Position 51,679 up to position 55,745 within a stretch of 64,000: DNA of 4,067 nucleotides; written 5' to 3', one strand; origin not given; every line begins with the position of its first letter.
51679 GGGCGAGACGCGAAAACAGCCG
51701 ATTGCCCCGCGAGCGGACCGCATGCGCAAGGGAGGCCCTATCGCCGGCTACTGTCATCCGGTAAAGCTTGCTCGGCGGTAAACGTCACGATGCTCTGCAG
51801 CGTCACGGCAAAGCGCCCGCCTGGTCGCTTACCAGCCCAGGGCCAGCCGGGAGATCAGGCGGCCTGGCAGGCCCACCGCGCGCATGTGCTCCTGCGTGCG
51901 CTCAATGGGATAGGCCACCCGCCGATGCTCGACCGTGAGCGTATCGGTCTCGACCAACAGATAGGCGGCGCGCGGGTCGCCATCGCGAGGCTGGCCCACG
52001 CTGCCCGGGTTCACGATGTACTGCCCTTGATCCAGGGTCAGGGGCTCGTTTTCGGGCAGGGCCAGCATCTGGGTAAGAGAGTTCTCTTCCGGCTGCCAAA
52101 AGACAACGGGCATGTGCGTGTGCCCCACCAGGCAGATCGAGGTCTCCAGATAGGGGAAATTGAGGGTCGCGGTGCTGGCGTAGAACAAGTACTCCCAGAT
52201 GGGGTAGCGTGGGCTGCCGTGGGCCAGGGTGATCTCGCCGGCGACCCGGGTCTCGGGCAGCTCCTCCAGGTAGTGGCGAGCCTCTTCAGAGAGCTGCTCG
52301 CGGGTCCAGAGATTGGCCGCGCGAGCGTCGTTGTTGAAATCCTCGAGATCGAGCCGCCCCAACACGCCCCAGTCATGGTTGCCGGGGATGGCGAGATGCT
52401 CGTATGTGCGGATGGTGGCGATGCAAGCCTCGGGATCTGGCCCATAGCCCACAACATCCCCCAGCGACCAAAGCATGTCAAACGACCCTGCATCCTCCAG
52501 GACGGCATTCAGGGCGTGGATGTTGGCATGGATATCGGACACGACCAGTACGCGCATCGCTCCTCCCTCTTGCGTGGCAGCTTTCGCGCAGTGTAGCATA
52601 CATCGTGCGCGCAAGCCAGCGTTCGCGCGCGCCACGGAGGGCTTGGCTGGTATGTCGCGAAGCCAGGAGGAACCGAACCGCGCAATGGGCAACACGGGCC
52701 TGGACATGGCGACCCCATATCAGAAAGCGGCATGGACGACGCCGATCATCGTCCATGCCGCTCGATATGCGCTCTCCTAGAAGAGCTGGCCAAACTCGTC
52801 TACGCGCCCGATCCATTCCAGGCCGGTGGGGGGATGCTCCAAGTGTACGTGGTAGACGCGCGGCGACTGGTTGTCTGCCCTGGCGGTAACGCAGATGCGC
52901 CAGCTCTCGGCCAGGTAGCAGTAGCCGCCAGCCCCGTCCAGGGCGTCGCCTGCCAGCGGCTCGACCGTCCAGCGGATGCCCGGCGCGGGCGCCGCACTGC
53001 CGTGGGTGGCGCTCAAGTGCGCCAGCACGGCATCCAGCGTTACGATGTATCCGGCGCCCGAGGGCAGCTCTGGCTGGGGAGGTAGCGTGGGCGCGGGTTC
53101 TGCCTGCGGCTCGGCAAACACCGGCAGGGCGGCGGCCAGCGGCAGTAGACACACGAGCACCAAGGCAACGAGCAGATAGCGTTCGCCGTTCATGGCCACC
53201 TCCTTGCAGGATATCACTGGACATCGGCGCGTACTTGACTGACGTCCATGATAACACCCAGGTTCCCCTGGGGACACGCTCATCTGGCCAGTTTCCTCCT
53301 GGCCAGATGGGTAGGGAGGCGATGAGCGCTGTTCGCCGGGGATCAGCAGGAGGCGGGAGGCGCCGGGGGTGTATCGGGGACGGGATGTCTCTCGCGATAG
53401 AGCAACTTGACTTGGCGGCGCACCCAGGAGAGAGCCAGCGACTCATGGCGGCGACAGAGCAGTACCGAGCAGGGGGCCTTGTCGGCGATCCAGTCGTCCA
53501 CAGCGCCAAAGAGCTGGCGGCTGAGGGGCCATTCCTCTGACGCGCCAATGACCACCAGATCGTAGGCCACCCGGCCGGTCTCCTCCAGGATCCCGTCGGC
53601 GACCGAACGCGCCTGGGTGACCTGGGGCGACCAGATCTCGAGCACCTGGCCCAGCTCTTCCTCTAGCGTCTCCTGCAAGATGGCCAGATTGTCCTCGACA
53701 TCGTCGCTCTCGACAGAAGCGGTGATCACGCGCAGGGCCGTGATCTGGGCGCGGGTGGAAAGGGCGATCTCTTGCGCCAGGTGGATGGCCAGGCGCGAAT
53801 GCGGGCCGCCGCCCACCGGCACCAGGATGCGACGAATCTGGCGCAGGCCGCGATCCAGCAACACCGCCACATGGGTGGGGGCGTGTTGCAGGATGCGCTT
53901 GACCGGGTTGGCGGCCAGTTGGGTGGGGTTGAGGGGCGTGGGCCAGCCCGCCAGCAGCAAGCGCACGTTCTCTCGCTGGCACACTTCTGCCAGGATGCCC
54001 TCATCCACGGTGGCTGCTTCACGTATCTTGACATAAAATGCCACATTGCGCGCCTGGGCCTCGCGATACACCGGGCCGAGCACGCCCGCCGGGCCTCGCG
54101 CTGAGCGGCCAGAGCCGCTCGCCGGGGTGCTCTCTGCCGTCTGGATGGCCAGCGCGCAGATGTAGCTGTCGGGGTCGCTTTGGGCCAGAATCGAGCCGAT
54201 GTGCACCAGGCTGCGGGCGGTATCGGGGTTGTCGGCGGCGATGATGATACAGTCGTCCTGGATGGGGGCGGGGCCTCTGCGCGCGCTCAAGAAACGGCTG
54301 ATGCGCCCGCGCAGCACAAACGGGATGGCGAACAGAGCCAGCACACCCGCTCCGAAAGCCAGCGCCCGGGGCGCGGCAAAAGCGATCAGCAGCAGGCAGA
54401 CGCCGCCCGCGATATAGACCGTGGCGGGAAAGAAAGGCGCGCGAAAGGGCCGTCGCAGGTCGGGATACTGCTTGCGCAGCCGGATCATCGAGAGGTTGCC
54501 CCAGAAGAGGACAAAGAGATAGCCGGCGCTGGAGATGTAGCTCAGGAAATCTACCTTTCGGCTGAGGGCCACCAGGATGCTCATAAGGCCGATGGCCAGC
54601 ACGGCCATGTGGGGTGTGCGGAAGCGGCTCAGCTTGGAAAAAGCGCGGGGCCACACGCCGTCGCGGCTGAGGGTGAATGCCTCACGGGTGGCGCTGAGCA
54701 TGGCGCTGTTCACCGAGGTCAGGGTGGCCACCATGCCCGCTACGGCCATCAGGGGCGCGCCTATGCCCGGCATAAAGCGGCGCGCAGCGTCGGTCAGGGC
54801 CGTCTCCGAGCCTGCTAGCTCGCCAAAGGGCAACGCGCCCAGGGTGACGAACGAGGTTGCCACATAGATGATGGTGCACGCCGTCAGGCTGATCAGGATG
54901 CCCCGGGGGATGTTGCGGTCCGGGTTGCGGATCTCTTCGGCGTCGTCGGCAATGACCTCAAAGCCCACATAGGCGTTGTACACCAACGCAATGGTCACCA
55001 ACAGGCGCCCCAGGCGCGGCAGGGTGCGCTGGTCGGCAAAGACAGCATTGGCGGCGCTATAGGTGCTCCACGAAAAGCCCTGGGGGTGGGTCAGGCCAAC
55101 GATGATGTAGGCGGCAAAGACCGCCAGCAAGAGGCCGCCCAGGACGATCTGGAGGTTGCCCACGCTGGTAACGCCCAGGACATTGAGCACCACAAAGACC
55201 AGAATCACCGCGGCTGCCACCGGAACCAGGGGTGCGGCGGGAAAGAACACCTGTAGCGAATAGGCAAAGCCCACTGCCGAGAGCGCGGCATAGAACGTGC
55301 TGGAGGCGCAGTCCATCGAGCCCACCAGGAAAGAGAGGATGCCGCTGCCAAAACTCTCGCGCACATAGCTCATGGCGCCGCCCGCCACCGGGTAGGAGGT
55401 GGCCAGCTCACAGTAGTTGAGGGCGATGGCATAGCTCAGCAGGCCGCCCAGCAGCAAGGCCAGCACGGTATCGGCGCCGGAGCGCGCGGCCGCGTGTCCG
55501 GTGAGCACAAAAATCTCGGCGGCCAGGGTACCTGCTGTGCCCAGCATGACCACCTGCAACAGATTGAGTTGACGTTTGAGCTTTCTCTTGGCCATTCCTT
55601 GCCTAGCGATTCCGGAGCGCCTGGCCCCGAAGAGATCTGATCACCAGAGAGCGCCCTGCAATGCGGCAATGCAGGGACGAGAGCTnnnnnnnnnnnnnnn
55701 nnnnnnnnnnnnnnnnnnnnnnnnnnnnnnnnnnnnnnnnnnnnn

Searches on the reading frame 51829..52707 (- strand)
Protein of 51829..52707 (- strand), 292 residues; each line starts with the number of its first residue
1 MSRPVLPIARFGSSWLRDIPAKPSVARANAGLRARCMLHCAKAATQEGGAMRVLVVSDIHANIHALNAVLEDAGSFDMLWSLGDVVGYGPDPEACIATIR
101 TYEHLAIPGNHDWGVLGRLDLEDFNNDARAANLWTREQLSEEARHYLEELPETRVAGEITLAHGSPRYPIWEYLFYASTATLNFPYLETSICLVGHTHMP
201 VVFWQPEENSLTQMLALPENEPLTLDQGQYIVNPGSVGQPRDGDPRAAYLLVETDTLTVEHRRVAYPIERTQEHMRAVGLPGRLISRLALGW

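Call 46: search_protein_families(library=pfam, proteins=[window:51829-52707:-], max_evalue=0.00001)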
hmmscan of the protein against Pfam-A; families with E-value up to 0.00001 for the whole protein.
window:51829-52707:- (292 aa): 2 families
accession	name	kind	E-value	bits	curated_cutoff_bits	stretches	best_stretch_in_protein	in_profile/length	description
PF12850.12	Metallophos_2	-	1.2e-19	71.2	27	1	51-256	1-153/154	Calcineurin-like phosphoesterase superfamily domain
PF00149.33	Metallophos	-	4.2e-12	47.3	21.5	1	51-173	1-142/191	Calcineurin-like phosphoesterase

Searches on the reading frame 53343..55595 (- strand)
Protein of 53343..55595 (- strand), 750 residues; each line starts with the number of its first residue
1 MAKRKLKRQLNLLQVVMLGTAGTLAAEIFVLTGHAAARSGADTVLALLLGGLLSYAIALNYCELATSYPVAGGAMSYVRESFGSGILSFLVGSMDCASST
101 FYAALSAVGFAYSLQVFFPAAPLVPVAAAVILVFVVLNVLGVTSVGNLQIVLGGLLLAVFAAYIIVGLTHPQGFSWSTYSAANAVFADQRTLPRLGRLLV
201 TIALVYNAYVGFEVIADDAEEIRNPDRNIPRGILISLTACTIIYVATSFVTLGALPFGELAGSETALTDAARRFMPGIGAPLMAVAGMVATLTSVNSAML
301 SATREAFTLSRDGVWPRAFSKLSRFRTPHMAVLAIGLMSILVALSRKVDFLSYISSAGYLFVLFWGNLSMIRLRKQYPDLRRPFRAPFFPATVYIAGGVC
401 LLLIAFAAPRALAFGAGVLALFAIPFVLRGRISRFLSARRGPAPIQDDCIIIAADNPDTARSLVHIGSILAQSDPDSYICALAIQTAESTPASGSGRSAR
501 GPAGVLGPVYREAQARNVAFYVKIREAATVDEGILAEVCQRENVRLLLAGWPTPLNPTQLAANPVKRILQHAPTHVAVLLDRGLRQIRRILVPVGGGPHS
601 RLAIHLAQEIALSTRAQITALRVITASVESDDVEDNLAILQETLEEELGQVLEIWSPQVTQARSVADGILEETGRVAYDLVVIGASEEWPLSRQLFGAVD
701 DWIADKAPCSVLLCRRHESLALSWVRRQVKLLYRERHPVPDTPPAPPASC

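Call 47: search_protein_families(library=pfam, proteins=[window:53343-55595:-], max_evalue=0.00001)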
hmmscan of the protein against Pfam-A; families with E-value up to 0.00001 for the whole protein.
window:53343-55595:- (750 aa): 3 families
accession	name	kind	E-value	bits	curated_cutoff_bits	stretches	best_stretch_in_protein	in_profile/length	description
PF13520.12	AA_permease_2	-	1.2e-42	146.8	27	1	10-408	1-403/427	Amino acid permease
PF00324.27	AA_permease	-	1e-40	140.3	24.6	1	15-407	2-420/470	Amino acid permease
PF00582.32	Usp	-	3e-17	63.9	24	1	587-715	2-141/141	Universal stress protein family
